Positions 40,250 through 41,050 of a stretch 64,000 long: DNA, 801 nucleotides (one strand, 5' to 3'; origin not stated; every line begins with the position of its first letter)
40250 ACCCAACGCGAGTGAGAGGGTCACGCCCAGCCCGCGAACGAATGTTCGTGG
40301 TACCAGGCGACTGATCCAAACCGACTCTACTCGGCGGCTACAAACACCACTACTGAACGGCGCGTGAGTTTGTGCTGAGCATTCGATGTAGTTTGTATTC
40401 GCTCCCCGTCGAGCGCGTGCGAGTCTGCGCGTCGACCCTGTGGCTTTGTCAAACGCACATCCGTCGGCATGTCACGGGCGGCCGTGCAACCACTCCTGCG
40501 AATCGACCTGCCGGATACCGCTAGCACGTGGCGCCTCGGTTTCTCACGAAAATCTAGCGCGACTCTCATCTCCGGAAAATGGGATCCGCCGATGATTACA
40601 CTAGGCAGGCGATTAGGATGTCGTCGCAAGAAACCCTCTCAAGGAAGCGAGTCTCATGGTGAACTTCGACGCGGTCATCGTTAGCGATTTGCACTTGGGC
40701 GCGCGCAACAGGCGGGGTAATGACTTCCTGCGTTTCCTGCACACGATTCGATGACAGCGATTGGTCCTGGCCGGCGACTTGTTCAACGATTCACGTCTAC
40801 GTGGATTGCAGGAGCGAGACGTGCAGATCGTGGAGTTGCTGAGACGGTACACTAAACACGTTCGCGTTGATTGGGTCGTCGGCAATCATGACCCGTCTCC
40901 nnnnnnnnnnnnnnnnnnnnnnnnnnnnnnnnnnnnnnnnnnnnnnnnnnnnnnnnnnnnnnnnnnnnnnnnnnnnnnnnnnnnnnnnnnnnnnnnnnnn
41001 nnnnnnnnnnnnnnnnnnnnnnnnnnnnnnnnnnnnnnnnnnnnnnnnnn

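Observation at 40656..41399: LpxH-family phosphoesterase gene interrupted by an in-frame TGA between the D-x-H and G-D-x-x-D motifs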

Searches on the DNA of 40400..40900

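Call 47: search_rna_families(source=window, start=40400, end=40900, threshold=evalue, max_evalue=1)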
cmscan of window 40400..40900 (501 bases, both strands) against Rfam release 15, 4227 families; matches with E-value up to 1: 0.
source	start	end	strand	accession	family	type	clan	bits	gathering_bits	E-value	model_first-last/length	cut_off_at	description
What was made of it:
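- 40543..40655 (+): Conserved 5' leader or promoter region of the gene. It has four sequence blocks at fixed spacing and ends in the Shine-Dalgarno-like AAGGAAG (40641-47). There is no Rfam match (call 47).
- On Bacterial selenoprotein gene: No Rfam family matches at E of 1 or less (call 47).
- Nothing in 40400-40900 matches any Rfam family, the bacterial SECIS models I recall Rfam holding included, at E of 1 or less (call 47).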

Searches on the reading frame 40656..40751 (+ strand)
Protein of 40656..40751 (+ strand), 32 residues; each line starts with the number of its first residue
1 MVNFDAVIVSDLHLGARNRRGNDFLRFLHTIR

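Call 19: list_cluster_members(proteins=[P0001, P0010, window:40656-40751:+, L001:5860-5994:+, P0004, P0002])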
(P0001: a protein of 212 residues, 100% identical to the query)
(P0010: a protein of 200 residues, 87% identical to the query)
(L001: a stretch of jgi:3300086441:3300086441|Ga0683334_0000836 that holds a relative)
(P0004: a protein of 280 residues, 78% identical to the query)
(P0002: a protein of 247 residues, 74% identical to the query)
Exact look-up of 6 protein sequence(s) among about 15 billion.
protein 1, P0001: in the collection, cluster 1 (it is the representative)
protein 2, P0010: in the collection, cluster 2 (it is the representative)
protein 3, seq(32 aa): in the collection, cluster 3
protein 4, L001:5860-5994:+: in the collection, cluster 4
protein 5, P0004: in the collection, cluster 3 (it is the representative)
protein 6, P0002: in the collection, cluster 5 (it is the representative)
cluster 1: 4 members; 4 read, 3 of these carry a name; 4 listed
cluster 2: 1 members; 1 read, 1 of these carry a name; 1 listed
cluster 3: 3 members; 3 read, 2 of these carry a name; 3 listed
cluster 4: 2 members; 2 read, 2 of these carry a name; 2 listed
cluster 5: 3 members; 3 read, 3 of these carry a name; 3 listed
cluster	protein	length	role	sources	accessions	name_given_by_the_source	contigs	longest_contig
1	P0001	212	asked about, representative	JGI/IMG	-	UDP-2,3-diacylglucosamine pyrophosphatase LpxH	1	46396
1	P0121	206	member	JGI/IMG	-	UDP-2,3-diacylglucosamine pyrophosphatase LpxH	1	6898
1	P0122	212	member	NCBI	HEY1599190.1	MAG TPA: metallophosphoesterase [Pirellulales bacterium]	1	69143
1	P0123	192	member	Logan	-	-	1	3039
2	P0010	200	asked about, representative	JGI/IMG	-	UDP-2,3-diacylglucosamine pyrophosphatase LpxH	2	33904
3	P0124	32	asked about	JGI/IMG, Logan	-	hypothetical protein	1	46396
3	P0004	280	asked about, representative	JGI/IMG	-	UDP-2,3-diacylglucosamine pyrophosphatase LpxH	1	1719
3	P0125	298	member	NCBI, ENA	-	-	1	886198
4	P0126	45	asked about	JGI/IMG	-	UDP-2,3-diacylglucosamine pyrophosphatase LpxH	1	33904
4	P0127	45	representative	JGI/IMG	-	UDP-2,3-diacylglucosamine pyrophosphatase LpxH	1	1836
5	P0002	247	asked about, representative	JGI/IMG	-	UDP-2,3-diacylglucosamine pyrophosphatase LpxH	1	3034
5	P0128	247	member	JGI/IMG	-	UDP-2,3-diacylglucosamine pyrophosphatase LpxH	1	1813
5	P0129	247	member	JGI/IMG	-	UDP-2,3-diacylglucosamine pyrophosphatase LpxH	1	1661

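Call 21: find_encoding_contigs(protein=P0121, flank=3000, max_places=4)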
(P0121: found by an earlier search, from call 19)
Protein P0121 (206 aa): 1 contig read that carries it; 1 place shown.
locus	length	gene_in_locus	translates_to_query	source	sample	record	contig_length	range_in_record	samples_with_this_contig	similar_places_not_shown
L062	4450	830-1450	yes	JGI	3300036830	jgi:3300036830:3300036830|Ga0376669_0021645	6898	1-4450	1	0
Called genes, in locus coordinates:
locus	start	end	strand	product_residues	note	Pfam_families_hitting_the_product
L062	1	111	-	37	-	?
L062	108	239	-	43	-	-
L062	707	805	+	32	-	-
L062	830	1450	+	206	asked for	PF12850:Metallophos_2 (faint)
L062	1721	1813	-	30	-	-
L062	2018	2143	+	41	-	-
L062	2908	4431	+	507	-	PF02881:SRP54_N, PF00448:SRP54, PF13401:AAA_22 (weak), PF02978:SRP_SPB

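Call 22: find_encoding_contigs(protein=P0123, flank=3000, max_places=4)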
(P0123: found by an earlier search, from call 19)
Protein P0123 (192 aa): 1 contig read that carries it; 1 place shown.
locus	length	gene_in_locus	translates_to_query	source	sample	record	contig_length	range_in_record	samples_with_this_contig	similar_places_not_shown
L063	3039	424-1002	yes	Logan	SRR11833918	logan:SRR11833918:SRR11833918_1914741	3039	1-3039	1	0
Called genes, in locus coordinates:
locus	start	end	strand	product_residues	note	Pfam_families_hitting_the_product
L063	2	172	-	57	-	?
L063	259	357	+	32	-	-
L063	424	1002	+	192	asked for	PF12850:Metallophos_2 (faint)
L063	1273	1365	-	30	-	-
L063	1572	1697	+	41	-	-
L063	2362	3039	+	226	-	?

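Call 23: find_encoding_contigs(protein=P0122, flank=3000, max_places=4)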
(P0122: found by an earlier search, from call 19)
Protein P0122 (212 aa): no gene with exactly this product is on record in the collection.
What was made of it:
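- Tried and rejected: Looking up the NCBI version, P0122, returned nothing (call 23).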
